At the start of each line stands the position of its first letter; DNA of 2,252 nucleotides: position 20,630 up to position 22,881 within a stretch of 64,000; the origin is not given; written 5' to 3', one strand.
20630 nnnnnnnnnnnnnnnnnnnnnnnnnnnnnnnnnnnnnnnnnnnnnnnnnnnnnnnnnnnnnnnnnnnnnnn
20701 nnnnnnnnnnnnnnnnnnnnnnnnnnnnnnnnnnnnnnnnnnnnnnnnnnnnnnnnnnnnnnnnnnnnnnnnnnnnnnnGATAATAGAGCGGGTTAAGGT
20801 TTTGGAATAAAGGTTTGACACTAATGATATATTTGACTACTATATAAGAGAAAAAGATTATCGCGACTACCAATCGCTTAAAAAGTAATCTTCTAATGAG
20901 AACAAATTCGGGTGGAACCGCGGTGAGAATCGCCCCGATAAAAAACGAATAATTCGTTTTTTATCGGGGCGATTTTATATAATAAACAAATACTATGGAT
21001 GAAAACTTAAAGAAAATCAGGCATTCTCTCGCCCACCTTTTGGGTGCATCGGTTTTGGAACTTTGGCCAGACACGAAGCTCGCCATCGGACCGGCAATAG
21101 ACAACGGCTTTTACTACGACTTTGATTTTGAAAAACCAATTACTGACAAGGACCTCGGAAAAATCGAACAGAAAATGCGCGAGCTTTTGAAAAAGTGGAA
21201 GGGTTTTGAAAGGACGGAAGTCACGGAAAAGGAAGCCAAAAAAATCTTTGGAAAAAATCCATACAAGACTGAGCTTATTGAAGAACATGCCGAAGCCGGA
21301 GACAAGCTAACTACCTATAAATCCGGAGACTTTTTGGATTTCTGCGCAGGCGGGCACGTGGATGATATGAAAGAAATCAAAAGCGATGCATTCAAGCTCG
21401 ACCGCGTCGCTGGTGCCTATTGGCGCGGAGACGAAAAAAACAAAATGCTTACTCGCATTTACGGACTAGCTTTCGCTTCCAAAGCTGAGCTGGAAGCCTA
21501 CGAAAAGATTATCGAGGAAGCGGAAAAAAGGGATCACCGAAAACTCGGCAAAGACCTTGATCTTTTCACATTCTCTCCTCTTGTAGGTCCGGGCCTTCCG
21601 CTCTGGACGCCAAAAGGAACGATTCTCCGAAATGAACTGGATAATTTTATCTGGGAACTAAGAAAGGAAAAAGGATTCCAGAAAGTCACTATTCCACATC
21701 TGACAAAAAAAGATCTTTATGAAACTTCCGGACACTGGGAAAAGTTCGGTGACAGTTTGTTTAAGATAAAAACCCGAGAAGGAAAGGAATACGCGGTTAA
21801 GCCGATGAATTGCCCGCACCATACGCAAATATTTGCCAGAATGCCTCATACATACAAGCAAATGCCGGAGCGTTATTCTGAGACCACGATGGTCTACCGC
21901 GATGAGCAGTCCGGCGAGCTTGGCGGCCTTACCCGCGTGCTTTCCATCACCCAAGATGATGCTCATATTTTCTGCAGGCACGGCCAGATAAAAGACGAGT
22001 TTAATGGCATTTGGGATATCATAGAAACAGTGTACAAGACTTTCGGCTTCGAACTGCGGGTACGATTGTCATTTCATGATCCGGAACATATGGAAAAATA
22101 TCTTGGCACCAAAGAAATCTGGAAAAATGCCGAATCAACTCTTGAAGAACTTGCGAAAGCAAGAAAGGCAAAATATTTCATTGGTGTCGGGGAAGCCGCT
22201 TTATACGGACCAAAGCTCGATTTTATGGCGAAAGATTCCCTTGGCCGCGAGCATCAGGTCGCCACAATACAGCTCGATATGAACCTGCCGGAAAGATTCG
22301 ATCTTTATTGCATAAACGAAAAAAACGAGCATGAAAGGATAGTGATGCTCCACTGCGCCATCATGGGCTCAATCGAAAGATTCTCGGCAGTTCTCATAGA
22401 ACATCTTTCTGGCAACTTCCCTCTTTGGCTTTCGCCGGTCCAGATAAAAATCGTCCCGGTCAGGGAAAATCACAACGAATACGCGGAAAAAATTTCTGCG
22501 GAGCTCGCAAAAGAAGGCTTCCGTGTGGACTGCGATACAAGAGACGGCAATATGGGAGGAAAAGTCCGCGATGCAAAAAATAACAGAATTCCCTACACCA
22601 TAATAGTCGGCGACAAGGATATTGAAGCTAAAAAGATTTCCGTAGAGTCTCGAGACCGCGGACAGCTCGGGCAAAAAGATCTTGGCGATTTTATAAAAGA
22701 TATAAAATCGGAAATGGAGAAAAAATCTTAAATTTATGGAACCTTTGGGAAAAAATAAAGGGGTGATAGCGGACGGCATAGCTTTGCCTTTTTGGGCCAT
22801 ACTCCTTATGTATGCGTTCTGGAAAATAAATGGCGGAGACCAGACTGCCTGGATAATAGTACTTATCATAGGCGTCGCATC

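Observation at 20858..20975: T-box-like riboswitch leader for thrS with a minimal specifier hairpin (ACC in the loop)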

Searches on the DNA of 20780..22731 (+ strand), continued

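Call 70: search_with_rna_model(model_id=R1, sources=[window, L001, L002, L003, L004, L005, L006, L007, L008, L009, L010, L011, L012, L013, L014, L015, L016, L017, L018, L019, L020, L021, L022, L023, L024, L025, L026, L027, L028, L029, L030, L031, L032, L033, L034, L035, L036, L037, L038, L039, L040, L041, L042, L043, L044, L045, L046, L047, L048, L049, L050, L051, L052, L053, L054, L055, L056, L057, L058, L059, L060, L061, L062, L063, L064, L065, L066, L067, L068, L069, L070, L071, L072, L073, L074, L075, L076, L077, L078, L079, L080, L081, L082, L083, L085, L086, L087, L088, L089], max_evalue=0.01, make_alignment=true)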
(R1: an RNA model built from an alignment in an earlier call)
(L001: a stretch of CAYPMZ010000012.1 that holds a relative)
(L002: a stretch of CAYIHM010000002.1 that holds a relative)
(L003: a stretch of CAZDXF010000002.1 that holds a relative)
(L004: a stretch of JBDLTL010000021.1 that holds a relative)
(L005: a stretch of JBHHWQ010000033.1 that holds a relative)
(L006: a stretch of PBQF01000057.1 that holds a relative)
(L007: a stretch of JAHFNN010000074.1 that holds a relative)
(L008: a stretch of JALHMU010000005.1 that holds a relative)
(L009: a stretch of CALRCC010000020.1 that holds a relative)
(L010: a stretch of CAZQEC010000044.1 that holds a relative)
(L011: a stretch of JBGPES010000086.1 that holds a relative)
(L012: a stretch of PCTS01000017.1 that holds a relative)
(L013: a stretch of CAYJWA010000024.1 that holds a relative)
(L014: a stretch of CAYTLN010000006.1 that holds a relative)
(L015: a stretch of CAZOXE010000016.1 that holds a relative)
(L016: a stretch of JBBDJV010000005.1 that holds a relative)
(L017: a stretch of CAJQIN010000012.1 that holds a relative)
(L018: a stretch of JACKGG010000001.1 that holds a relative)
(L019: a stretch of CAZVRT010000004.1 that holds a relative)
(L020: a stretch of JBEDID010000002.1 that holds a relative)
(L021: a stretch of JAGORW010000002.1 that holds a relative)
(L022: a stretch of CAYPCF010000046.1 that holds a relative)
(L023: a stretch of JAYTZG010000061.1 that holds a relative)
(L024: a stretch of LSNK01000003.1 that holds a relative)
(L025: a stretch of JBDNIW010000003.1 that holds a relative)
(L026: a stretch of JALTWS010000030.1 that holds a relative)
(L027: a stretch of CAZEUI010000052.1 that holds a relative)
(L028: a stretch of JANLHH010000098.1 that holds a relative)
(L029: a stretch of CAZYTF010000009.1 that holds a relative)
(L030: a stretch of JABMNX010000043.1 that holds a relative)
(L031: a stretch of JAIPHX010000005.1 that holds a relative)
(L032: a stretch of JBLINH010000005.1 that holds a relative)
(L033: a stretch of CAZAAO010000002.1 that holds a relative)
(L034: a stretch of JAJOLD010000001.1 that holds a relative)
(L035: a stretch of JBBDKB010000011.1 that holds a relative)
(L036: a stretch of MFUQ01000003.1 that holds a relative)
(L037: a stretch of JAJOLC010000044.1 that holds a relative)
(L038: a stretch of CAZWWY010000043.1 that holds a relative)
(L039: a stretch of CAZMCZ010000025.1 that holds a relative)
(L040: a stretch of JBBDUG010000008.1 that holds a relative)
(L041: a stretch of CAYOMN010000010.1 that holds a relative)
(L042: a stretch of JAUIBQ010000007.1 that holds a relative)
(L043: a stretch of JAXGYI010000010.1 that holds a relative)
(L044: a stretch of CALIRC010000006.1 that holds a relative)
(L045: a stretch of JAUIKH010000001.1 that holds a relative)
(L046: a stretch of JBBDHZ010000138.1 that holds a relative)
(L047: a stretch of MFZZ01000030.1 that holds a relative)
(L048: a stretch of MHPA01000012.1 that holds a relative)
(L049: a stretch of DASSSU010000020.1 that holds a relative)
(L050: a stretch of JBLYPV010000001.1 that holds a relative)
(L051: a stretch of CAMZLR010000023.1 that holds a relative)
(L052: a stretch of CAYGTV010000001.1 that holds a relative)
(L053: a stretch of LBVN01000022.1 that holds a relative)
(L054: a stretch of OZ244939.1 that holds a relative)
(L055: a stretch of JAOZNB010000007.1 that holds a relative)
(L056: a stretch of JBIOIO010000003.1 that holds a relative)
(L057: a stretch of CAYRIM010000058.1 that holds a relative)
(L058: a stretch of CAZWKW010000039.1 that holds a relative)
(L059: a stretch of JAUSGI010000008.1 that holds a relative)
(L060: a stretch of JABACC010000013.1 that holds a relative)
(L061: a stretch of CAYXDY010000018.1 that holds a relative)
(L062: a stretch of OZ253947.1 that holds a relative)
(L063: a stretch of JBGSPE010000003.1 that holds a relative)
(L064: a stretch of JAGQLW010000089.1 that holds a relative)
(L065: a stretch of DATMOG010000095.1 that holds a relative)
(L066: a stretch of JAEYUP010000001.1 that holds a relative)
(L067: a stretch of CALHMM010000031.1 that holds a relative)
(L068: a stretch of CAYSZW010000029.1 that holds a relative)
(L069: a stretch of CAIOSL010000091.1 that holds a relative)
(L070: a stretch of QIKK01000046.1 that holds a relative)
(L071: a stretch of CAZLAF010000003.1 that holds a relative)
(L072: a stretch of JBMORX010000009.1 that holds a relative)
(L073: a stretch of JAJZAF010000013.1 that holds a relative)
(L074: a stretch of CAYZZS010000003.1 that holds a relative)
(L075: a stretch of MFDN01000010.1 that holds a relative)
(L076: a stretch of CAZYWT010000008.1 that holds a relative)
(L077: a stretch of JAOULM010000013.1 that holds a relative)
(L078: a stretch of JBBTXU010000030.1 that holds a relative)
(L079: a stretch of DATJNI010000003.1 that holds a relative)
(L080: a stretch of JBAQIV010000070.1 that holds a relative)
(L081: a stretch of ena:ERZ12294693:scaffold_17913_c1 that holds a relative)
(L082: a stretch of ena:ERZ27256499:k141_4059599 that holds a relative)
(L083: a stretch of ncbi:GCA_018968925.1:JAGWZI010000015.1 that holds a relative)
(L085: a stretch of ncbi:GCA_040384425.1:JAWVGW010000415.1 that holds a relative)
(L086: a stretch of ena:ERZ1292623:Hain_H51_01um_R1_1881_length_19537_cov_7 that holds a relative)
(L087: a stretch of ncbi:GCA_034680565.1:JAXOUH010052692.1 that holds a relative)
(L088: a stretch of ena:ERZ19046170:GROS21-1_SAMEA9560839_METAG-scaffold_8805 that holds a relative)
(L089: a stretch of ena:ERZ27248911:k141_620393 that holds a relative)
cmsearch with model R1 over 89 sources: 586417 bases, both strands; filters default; matches with E-value up to 0.01: 18.
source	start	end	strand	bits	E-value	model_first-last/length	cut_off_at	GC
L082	1847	1943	+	102.1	1.7e-20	1-96/96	no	0.48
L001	1927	2024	+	92.9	2.1e-18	1-96/96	no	0.4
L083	1855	1950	+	92.6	2.5e-18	1-96/96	no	0.54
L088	1847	1943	+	92.2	3e-18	1-96/96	no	0.51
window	20847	20939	+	91.4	4.8e-18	1-96/96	no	0.43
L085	1859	1948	+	87.3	4e-17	1-96/96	no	0.43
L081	1856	1943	+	75.7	1.8e-14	1-96/96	no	0.5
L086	1810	1934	+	63.4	1.1e-11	1-96/96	no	0.46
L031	2341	2420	+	45.2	1.7e-07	1-96/96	no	0.45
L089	1743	1821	+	42.2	8.2e-07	1-96/96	no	0.54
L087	1833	1945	+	34.7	4.3e-05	1-96/96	no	0.46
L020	139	220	+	29.1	0.0008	1-96/96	no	0.41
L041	2330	2399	+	28.8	0.00095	1-96/96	no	0.4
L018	2064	2146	+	28.4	0.0012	1-96/96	no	0.45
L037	2288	2431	+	27.4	0.0019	1-96/96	no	0.45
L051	2277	2395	+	26.2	0.0036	1-96/96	no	0.33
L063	2210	2305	+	25.5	0.0053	1-96/96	no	0.51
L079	2363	2431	+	25.4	0.0055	1-96/96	no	0.48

Alignment A4: 18 matches aligned to the model, 184 columns, each read 5' to 3' on its own strand. Consensus structure (alignment columns), stored with it:
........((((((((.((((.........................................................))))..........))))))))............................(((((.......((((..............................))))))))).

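Call 71: search_with_rna_model(model_id=R1, sources=[window, L001, L081, L082, L083, L085, L086, L087, L088, L089, L093, L132, L147], max_evalue=0.001, make_alignment=true, show_alignments=0)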
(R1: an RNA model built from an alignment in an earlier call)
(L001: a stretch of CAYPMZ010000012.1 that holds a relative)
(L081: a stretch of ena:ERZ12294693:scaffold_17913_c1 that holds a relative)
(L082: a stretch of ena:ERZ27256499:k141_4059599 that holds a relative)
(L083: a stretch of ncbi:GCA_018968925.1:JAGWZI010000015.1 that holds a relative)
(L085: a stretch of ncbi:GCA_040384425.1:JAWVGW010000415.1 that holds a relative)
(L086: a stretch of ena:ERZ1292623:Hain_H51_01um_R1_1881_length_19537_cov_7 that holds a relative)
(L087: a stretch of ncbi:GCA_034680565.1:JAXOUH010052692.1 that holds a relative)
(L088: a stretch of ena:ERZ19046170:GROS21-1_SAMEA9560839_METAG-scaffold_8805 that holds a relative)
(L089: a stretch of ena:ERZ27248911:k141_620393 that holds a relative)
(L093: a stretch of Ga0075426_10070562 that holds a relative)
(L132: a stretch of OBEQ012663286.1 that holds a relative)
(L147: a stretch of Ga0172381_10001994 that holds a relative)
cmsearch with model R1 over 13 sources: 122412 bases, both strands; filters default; matches with E-value up to 0.001: 13.
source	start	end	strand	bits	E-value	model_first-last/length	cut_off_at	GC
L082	1847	1943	+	102.1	3.6e-21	1-96/96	no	0.48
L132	972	1066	+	99.5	1.4e-20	1-96/96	no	0.42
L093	1879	1975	-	96.7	6e-20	1-96/96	no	0.38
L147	1622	1716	-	94.2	2.2e-19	1-96/96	no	0.51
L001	1927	2024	+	92.9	4.4e-19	1-96/96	no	0.4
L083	1855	1950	+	92.6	5.1e-19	1-96/96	no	0.54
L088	1847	1943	+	92.2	6.3e-19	1-96/96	no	0.51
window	20847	20939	+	91.4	9.9e-19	1-96/96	no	0.43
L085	1859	1948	+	87.3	8.4e-18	1-96/96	no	0.43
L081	1856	1943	+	75.7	3.8e-15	1-96/96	no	0.5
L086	1810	1934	+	63.4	2.4e-12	1-96/96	no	0.46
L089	1743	1821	+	42.2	1.7e-07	1-96/96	no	0.54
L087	1833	1945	+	34.7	8.9e-06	1-96/96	no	0.46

Alignment A5: 13 matches aligned to the model, 172 columns, each read 5' to 3' on its own strand. Consensus structure (alignment columns), stored with it:
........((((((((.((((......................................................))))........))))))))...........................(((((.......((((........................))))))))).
